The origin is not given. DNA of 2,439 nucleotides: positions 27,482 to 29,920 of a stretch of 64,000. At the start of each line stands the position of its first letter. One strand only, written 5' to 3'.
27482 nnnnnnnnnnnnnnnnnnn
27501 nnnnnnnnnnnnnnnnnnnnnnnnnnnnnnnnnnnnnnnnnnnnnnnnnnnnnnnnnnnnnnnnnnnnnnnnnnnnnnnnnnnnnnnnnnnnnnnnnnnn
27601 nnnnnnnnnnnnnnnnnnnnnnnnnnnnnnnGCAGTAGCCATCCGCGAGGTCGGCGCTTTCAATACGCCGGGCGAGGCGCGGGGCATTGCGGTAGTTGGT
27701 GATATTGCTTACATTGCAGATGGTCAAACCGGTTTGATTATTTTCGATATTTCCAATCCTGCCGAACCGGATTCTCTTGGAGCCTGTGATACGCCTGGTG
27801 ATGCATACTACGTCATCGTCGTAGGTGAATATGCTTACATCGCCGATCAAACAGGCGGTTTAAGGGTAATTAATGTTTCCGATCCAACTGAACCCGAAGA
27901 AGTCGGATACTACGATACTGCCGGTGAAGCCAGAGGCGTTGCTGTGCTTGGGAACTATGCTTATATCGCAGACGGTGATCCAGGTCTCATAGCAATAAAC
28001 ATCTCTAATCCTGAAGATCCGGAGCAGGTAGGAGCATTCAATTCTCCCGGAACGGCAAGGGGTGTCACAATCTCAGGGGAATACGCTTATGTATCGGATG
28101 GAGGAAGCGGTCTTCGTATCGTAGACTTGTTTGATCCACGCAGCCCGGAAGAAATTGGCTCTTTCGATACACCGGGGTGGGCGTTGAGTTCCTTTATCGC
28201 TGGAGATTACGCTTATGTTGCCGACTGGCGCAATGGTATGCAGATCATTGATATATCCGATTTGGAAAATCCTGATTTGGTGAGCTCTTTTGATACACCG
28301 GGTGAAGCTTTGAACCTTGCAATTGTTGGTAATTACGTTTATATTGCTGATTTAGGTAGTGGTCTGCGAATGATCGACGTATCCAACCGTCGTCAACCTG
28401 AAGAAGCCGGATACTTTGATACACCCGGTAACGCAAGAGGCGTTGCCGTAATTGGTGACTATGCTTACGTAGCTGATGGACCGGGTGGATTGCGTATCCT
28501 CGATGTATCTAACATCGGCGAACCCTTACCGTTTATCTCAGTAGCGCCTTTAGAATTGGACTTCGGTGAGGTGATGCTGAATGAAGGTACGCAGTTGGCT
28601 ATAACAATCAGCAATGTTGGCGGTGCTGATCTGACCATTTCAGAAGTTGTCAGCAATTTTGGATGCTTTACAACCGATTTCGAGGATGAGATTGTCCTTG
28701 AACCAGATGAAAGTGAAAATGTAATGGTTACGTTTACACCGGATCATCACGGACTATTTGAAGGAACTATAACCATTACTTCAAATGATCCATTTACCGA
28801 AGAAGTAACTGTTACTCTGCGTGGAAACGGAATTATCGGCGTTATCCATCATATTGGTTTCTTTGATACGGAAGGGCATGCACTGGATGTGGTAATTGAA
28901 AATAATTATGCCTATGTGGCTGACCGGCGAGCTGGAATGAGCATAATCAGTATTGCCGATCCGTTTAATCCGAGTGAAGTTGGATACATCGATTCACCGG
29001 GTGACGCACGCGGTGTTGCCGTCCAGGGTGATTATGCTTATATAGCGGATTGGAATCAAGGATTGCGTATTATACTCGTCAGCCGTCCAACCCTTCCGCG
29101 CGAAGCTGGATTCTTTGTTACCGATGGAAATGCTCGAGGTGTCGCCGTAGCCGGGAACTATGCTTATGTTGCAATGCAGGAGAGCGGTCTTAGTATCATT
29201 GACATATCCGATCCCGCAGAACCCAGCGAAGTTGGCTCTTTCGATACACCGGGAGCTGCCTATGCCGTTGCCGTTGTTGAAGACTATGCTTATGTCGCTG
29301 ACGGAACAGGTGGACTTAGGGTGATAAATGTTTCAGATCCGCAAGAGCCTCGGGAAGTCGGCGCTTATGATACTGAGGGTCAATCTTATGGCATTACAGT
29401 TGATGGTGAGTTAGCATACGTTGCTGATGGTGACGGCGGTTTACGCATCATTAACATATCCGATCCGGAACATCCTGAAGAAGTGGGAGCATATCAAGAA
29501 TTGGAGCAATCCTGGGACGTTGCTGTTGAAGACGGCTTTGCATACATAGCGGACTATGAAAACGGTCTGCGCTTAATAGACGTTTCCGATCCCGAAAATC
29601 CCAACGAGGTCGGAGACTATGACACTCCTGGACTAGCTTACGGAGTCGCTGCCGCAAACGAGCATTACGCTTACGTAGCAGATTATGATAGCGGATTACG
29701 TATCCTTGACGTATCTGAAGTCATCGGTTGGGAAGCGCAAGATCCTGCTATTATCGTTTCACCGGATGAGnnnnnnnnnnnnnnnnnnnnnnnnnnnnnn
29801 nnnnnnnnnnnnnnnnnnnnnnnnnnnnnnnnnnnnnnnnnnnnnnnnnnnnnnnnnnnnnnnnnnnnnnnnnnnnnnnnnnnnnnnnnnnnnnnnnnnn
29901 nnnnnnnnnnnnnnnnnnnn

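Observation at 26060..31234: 1724-aa T9SS cargo built from four LVIVD beta-propellers separated by choice-of-anchor-D domains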

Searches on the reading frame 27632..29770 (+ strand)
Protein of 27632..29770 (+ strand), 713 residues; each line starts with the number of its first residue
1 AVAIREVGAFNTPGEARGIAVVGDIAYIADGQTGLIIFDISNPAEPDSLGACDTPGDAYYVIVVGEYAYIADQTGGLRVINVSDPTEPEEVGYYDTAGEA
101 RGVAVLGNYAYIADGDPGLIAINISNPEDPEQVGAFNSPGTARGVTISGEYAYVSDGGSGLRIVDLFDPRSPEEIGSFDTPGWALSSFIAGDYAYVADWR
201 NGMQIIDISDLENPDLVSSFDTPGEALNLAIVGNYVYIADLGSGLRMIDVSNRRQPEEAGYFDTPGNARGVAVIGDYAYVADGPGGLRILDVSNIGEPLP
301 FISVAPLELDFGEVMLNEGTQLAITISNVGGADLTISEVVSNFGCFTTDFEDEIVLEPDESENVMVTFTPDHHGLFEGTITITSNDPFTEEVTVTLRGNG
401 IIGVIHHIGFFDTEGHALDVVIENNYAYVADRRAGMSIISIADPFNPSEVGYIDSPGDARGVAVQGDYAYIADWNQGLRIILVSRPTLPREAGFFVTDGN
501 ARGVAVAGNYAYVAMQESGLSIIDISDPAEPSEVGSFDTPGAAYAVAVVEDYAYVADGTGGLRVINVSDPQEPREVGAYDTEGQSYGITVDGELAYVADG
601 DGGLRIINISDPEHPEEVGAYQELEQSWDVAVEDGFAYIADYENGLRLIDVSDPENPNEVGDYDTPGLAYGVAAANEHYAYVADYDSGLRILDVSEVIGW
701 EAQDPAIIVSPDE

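Call 60: search_protein_representatives(protein=window:27632-29770:+)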
Query: 713 residues. Proteins with E-value up to 0.001 (for the whole library): 59033; up to 1e-10: 38890; up to 1e-30: 17750. The best 150 are listed.
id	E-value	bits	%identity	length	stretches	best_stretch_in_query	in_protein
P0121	0.0e+00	2340.7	45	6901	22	4-401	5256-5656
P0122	0.0e+00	1830.2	44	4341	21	300-588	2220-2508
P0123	0.0e+00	1508.8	44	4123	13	5-418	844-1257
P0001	0.0e+00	1368.5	43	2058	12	4-403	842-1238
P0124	0.0e+00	1338.1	44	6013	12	22-293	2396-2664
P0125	0.0e+00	1330.6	42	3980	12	4-401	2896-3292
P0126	0.0e+00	1204.4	39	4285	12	403-710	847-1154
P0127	0.0e+00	1154.2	40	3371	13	410-622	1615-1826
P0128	0.0e+00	1137.9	37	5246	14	61-296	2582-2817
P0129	0.0e+00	1096.8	38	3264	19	10-401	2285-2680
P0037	7.8e-298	1006.5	40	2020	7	4-301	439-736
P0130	7.5e-296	1000.0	38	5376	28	296-401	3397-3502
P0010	2.1e-294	995.2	45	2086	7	63-333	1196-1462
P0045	2.1e-286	968.7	42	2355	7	19-298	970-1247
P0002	6.0e-285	963.9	42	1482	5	35-654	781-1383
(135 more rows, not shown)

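Call 71: predict_structure(alignment_id=A2)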
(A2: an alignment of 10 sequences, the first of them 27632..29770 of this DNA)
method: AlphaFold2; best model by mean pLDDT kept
length: 713 residues; sequences in the alignment: 10
mean_pLDDT: 91.1   pTM: 0.52
mean pLDDT of the five models: 91.1, 91.0, 90.0, 90.0, 89.8
residues with pLDDT >= 90: 545; 70-90: 139; 50-70: 16; < 50: 13
segments of 3 or more residues with pLDDT < 50: 701-713
pLDDT, mean of each block of 10 residues (from residue 1): 82 94 96 94 95 92 97 95 97 92 95 91 96 93 94 93 95 96 94 95 96 97 94 93 93 92 93 94 96 72 92 80 92 89 86 89 92 82 83 89 83 93 95 93 94 92 96 95 95 93 96 94 97 95 95 94 96 96 93 95 94 96 91 93 92 88 91 87 95 78 31 29
secondary structure, 60 per line:
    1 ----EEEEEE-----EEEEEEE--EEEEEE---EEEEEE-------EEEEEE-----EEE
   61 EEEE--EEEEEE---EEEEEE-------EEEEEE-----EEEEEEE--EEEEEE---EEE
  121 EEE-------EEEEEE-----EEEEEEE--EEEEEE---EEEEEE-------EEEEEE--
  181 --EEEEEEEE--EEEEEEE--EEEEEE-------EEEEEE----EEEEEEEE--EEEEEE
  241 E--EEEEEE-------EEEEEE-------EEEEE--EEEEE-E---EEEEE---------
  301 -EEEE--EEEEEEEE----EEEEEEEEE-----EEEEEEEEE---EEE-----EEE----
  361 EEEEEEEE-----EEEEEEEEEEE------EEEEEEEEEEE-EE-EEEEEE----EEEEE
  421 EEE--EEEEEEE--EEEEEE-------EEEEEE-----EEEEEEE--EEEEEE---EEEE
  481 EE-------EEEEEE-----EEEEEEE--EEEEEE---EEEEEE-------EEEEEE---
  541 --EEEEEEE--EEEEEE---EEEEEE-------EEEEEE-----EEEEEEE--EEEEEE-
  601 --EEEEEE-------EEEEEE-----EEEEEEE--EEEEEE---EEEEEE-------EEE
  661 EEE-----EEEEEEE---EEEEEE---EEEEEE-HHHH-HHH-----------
elements in order (helices of 4 or more, strands of 3 or more residues): E5-10 E16-22 E25-30 E34-39 E47-52 E58-64 E67-72 E76-81 E89-94 E100-106 E109-114 E118-123 E131-136 E142-148 E151-156 E160-165 E173-178 E183-190 E193-199 E202-207 E215-220 E225-232 E235-241 E244-249 E257-262 E270-274 E277-281 E287-291 E302-305 E308-315 E320-328 E334-342 E346-348 E354-356 E361-368 E374-384 E391-401 E406-411 E416-423 E426-432 E435-440 E448-453 E459-465 E468-473 E477-482 E490-495 E501-507 E510-515 E519-524 E532-537 E543-549 E552-557 E561-566 E574-579 E585-591 E594-599 E603-608 E616-621 E627-633 E636-641 E645-650 E658-663 E669-675 E679-684 E688-693 H695-698

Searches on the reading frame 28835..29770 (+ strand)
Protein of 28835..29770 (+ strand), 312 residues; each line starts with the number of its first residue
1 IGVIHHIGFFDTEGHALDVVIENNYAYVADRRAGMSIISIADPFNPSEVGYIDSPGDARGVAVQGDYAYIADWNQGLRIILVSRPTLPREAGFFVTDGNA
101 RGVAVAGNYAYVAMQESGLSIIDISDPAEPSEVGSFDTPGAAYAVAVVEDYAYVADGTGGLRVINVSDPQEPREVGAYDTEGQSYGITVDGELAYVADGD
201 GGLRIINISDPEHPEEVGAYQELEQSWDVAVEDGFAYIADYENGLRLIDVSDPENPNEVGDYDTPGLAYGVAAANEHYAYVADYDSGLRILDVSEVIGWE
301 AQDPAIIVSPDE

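Call 36: predict_structure(alignment_id=A1)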
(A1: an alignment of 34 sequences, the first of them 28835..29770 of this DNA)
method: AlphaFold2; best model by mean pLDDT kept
length: 312 residues; sequences in the alignment: 34
mean_pLDDT: 95.2   pTM: 0.91
mean pLDDT of the five models: 95.2, 95.1, 95.0, 94.9, 94.8
residues with pLDDT >= 90: 289; 70-90: 9; 50-70: 6; < 50: 8
segments of 3 or more residues with pLDDT < 50: 302-308
pLDDT, mean of each block of 10 residues (from residue 1): 92 97 98 98 98 97 98 98 98 96 98 97 98 97 98 96 98 98 96 98 98 98 95 97 97 98 98 94 98 88 51 54
secondary structure, 60 per line:
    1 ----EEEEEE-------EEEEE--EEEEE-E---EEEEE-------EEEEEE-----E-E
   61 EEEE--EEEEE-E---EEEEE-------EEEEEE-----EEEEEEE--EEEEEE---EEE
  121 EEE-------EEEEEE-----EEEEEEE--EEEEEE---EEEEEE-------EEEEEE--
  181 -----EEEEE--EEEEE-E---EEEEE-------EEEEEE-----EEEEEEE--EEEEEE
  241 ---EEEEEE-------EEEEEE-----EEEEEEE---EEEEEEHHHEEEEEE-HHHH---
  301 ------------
elements in order: E5-10 E18-22 E25-29 E35-39 E47-52 E60-64 E67-71 E77-81 E89-94 E100-106 E109-114 E118-123 E131-136 E142-148 E151-156 E160-165 E173-178 E186-190 E193-197 E203-207 E215-220 E226-232 E235-240 E244-249 E257-262 E268-274 E278-283 E287-292 H294-297

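Call 38: fold_search(model_id=the predicted structure, library=pdb)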
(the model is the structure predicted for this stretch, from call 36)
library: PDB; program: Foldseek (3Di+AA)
matches with E <= 10: 1986; with E <= 0.001: 1830
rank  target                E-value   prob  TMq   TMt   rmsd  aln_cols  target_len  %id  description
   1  5hrm_A                3.2e-14  1.00  0.75  0.49   6.9       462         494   16  Crystal structure of phosphotriesterase from Sphingobium sp. TCM1 (released 2016-07-13)
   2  5hrm_B                1.0e-13  1.00  0.77  0.51   5.4       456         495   16  Crystal structure of phosphotriesterase from Sphingobium sp. TCM1 (released 2016-07-13)
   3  6m92_A                5.2e-12  1.00  0.76  0.60   3.6       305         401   11  Monophosphorylated pSer33 b-Catenin peptide, b-TrCP/Skp1, NRX-2663 ternary complex (released 2019-04-03)
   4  9tes_A                7.6e-12  1.00  0.77  0.69   3.2       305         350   11  Crystal structure of beta-TrCP bound by diphosphorylated PDCD4 degron peptide (released 2026-04-08)
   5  6wnx_G                8.7e-12  1.00  0.75  0.59   3.7       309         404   11  FBXW11-SKP1 in complex with a pSer33/pSer37 Beta-Catenin peptide (released 2020-05-06)
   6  6m93_A                1.3e-11  1.00  0.75  0.59   3.7       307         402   12  Monophosphorylated pSer33 b-Catenin peptide, b-TrCP/Skp1, NRX-1933 ternary complex (released 2019-04-03)
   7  6m90_A                1.3e-11  1.00  0.76  0.60   3.6       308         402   11  Monophosphorylated pSer33 b-Catenin peptide, b-TrCP/Skp1, NRX-2776 ternary complex (released 2019-04-03)
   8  6wnx_D                1.6e-11  1.00  0.76  0.61   3.6       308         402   10  FBXW11-SKP1 in complex with a pSer33/pSer37 Beta-Catenin peptide (released 2020-05-06)
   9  9t9w_A                2.6e-11  1.00  0.76  0.68   3.5       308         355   11  Crystal structure of beta-TrCP bound by diphosphorylated I-kappa-B-alpha degron peptide (released 2026-04-08)
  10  6wnx_A                2.9e-11  1.00  0.76  0.59   3.5       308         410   10  FBXW11-SKP1 in complex with a pSer33/pSer37 Beta-Catenin peptide (released 2020-05-06)
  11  9tdz_A                3.0e-11  1.00  0.77  0.69   3.2       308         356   11  Crystal structure of beta-TrCP bound by diphosphorylated claspin degron peptide (released 2026-04-08)
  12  9tg7_A                9.4e-11  1.00  0.79  0.70   3.0       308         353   11  Crystal structure of beta-TrCP bound by monophosphorylated WEE1 degron peptide (released 2026-04-08)
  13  6ttu_T                1.4e-10  1.00  0.78  0.63   3.1       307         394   11  Ubiquitin Ligation to substrate by a cullin-RING E3 ligase at 3.7A resolution: NEDD8-CUL1-RBX1 N98R-SKP1-monomeric b-T (released 2020-02-12)
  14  1gxr_A                2.0e-10  1.00  0.79  0.74   3.0       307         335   11  WD40 Region of Human Groucho/TLE1 (released 2002-06-13)
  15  9t8y_A                2.4e-10  1.00  0.77  0.69   3.4       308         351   11  Crystal structure of beta-TrCP bound by monophosphorylated NRF2 degron peptide. (released 2026-04-08)
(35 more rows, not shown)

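Call 39: search_solved_structures(query=A1, max_evalue=0.01, show_alignments=2)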
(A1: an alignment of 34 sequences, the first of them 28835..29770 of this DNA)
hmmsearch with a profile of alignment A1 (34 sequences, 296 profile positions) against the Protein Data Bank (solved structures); distinct sequences matched with E-value up to 0.01: 14.
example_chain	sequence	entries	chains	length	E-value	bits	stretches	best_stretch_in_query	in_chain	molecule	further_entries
5hrm_A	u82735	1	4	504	4.8e-10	41.8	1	159-262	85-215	Haloalkylphosphorus hydrolase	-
5ioj_A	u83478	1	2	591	1.1e-09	40.6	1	156-262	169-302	Haloalkylphosphorus hydrolase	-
6gy5_A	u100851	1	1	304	6.9e-09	38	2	132-279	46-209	Kelch-like protein 20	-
7pvp_A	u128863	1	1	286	3.4e-07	32.5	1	88-286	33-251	SAKe6BC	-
8pjw_A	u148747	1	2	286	1.8e-06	30.1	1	89-290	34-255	SAKe6FE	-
8cia_E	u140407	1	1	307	1.2e-05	27.4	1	132-279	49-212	Kelch like family member 20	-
8cia_A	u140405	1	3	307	1.3e-05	27.3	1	132-279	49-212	Kelch-like protein 20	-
8cia_B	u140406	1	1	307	1.4e-05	27.1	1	132-279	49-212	Kelch like family member 20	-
5yq4_A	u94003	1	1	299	2e-05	26.7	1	132-279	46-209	Kelch-like protein 20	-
5c2v_B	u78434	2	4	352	0.0011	20.9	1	134-231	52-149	HYDRAZINE SYNTHASE BETA SUBUNIT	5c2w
6x90_B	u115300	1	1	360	0.0024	19.9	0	63-248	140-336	Guanine nucleotide-exchange factor SEC12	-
4h5i_A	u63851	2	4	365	0.0025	19.8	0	63-248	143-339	Guanine nucleotide-exchange factor SEC12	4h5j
5yy8_A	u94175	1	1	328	0.0096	17.9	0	134-288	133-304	Influenza virus NS1A-binding protein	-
6n3h_A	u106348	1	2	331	0.0098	17.8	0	134-288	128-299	Influenza virus NS1A-binding protein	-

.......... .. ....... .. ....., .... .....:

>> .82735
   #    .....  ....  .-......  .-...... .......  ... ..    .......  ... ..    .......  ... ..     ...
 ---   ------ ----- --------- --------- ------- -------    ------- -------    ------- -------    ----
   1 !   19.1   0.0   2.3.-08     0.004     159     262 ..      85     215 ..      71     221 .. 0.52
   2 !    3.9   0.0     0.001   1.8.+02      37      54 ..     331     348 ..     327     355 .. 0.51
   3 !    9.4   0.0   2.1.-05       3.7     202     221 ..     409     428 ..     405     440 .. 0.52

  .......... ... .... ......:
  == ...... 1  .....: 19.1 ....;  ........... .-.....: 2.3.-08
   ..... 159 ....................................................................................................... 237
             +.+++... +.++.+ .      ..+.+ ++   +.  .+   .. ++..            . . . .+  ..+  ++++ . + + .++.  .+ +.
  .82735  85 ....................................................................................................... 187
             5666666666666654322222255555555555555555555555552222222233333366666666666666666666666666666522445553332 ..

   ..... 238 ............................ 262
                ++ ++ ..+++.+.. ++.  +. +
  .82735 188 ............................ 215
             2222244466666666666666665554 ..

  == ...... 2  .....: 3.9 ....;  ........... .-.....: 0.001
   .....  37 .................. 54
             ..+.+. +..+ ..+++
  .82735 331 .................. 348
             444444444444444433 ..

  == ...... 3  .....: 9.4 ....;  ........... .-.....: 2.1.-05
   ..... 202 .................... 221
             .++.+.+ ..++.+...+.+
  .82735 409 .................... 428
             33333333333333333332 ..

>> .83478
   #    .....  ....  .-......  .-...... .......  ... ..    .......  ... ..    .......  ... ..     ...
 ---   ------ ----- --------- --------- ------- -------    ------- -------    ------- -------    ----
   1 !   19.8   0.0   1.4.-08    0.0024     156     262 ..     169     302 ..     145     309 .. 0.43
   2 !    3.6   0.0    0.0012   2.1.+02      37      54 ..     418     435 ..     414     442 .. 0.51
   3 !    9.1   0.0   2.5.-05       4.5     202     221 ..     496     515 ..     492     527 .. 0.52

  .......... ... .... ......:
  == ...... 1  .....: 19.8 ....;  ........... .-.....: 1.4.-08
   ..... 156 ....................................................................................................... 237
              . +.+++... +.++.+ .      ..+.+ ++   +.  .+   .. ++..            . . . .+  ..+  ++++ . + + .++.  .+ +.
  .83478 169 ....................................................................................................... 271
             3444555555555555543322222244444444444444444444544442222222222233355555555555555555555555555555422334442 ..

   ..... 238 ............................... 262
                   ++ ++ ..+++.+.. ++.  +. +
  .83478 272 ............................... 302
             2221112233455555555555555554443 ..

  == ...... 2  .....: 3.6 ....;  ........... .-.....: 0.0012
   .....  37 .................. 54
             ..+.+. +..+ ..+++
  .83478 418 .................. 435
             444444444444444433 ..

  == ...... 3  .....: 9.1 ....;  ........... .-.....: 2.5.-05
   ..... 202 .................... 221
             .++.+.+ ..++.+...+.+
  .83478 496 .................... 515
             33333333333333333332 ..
